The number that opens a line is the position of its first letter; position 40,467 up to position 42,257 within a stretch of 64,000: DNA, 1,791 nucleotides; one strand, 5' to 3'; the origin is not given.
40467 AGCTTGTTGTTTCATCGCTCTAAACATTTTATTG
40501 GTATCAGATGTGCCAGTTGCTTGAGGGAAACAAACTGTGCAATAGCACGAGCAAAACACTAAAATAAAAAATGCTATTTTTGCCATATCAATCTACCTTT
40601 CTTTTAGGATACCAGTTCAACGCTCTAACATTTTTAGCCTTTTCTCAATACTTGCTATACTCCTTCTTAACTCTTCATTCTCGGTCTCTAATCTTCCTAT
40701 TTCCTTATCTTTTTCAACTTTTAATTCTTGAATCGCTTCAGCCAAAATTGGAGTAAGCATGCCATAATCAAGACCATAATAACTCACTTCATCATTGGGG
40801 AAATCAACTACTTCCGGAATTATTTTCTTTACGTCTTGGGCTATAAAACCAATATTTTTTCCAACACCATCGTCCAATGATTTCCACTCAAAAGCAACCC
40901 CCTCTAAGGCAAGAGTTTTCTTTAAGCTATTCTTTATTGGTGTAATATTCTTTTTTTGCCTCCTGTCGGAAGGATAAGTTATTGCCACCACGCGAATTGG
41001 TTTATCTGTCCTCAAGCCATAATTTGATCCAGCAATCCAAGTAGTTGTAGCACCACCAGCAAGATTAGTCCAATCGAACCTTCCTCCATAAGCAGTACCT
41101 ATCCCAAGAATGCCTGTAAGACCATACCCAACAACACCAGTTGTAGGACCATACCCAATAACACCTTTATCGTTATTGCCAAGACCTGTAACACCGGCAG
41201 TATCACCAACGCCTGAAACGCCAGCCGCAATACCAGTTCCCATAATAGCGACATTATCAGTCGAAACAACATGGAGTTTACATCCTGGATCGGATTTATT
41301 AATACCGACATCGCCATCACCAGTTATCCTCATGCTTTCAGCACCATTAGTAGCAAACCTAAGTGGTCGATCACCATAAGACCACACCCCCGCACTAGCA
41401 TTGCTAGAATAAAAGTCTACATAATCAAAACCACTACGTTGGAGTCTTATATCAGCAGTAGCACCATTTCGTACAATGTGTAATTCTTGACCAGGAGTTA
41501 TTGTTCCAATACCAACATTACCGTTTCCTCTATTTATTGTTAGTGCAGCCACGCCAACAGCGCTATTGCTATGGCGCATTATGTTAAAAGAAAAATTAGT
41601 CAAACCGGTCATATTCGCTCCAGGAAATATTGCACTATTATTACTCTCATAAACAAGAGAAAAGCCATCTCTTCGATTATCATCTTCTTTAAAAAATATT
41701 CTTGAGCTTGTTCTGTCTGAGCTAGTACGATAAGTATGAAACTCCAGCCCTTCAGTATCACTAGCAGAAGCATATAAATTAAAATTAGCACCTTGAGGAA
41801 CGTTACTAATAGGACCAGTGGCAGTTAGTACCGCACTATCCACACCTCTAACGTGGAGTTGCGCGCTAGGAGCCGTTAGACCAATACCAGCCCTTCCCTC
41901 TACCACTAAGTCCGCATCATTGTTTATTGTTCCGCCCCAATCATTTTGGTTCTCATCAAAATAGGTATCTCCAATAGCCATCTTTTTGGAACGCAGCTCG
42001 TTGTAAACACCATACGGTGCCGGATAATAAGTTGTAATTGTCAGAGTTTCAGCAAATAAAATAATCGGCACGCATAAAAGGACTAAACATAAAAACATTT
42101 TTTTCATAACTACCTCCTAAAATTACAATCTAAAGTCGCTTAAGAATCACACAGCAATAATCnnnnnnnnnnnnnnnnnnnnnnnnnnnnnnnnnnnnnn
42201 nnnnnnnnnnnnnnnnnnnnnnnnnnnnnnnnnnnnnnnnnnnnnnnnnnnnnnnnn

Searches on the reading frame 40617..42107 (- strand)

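Call 40: search_protein_families(library=pfam, proteins=[window:40617-42107:-], max_evalue=0.001)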
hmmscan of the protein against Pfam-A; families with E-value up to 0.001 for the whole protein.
window:40617-42107:- (496 aa): 1 family
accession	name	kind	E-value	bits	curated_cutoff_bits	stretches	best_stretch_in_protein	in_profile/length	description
PF13884.11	Peptidase_S74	-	6.6e-16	58.8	22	1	380-434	1-57/58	Chaperone of endosialidase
